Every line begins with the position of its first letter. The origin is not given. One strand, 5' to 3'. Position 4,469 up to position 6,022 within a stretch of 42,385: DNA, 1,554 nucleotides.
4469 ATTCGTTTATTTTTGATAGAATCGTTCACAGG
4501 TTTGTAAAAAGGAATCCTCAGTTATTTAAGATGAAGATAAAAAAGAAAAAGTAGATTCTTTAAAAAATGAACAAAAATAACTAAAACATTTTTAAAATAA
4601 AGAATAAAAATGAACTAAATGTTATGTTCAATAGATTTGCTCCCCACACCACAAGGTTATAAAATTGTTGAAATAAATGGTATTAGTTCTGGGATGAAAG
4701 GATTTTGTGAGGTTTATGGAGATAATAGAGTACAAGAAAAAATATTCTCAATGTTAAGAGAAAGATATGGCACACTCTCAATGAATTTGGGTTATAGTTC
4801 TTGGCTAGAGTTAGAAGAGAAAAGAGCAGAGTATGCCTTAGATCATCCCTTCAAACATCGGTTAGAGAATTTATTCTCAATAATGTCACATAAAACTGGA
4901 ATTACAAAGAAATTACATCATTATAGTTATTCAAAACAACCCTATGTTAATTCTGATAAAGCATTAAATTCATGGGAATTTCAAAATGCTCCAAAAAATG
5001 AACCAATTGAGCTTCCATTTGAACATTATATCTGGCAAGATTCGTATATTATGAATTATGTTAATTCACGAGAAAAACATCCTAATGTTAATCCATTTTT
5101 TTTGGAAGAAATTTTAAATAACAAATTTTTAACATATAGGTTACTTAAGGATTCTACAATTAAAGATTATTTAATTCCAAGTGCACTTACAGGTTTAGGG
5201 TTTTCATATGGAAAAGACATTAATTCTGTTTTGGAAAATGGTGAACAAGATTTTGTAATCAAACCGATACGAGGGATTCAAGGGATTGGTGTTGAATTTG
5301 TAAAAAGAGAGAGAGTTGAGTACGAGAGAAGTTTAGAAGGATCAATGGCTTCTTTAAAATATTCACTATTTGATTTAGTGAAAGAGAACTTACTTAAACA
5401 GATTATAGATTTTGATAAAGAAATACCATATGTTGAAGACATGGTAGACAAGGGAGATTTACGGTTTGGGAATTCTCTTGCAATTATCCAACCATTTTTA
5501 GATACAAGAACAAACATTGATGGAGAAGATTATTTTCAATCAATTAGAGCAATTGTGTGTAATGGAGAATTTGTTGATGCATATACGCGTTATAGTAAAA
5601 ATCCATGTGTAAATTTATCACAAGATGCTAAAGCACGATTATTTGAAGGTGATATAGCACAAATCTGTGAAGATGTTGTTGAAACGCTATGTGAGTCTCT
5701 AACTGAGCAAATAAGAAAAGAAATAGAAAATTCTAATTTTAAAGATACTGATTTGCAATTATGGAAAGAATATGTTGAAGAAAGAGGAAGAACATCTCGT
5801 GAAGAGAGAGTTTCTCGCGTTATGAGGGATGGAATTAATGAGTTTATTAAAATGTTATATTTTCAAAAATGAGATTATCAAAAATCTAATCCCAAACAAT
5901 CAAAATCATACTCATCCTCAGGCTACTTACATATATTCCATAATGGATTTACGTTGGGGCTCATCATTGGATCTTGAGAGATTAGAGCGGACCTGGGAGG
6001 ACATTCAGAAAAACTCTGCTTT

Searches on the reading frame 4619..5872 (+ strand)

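Call 101: search_protein_families(library=pfam, proteins=[window:4619-5872:+], max_evalue=0.001)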
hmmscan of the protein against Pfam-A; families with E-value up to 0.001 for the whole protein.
window:4619-5872:+ (417 aa): 2 families
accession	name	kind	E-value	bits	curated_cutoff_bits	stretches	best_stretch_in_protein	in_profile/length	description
PF08443.16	RimK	-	0.00013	22.1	21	0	288-328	76-109/188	RimK-like ATP-grasp domain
PF14397.11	ATPgrasp_ST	-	0.0002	21.1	31.4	1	155-269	8-126/278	Sugar-transfer associated ATP-grasp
